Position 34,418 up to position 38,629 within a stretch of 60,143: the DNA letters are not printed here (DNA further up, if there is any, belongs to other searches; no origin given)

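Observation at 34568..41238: Active SNF2 ATPase followed by a full-length, catalytically dead paralogue, translationally coupled (TAATG)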

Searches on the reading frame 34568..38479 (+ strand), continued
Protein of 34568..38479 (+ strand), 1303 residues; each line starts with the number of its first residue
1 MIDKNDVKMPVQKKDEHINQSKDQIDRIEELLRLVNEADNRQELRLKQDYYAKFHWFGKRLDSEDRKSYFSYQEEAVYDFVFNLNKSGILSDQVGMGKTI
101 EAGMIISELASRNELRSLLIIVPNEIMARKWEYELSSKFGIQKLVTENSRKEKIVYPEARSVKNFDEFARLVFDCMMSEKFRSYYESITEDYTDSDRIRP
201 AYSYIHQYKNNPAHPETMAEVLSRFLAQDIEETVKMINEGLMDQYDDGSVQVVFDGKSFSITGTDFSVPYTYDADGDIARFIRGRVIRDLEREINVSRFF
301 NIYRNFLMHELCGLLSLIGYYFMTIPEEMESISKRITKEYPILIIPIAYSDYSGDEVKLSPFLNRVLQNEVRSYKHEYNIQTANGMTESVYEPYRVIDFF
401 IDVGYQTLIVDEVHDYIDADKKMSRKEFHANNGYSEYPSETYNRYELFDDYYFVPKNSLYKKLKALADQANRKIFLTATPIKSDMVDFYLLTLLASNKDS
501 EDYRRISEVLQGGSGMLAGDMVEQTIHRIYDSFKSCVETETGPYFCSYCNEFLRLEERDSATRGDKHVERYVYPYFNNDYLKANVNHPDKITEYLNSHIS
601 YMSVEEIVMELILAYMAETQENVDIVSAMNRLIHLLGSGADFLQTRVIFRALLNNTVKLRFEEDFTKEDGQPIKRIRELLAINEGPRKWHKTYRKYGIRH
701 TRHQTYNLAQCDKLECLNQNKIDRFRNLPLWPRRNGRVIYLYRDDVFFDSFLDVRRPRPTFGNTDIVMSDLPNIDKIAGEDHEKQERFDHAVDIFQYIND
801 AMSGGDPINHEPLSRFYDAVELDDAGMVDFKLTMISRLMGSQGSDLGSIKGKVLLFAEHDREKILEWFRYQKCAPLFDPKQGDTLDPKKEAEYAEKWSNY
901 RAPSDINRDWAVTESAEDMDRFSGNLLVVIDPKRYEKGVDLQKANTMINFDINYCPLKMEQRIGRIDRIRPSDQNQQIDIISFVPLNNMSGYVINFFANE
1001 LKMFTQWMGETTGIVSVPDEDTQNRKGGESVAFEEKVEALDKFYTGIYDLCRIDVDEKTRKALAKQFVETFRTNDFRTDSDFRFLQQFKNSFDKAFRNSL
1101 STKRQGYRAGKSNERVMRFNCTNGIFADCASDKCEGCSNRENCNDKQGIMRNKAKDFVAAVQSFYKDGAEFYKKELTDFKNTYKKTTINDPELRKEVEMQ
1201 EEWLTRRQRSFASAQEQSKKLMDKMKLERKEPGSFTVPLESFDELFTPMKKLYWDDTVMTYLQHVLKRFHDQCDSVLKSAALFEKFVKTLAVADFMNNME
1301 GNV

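Call 84: search_protein_families(library=pfam, proteins=[L087:7175-9973:+, L088:2987-8098:+, L088:8111-9988:+, L088:14323-16485:+, L087:4159-5310:+, L087:461-1180:+], max_evalue=0.01)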
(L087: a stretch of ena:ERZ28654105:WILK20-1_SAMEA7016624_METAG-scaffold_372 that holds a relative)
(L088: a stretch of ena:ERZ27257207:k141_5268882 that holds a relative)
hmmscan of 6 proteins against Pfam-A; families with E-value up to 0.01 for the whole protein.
L087:7175-9973:+ (932 aa): 4 families
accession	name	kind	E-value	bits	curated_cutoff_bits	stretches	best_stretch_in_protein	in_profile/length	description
PF13676.11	TIR_2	-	1.9e-05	25.6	28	1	173-253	11-88/122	TIR domain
PF08792.16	A2L_zn_ribbon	-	0.00072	19.6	22.9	1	6-29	5-30/33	A2L zinc ribbon domain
PF08063.17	Zn_ribbon_PADR1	-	0.0052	17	25.1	0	4-24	2-23/42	PADR1 domain, zinc ribbon fold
PF14559.12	TPR_19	-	0.0057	17.4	25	0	689-719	1-31/68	Tetratricopeptide repeat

L088:2987-8098:+ (1703 aa): 1 family
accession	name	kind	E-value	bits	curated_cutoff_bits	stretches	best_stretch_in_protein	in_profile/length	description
PF24421.1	Ig_J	-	0.0014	19.1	29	0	1338-1364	61-87/104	Tip attachment protein J, Ig-like domain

L088:8111-9988:+ (625 aa): 0 families

L088:14323-16485:+ (720 aa): 0 families

L087:4159-5310:+ (383 aa): 2 families
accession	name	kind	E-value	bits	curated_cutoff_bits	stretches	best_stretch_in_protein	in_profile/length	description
PF13464.11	RodZ_C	-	0.00041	20.7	23.9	0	136-174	7-45/72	RodZ C-terminal domain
PF12102.13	MrcB_N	-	0.0031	17.6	25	0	162-204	81-123/183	MrcB-like, N-terminal domain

L087:461-1180:+ (239 aa): 0 families
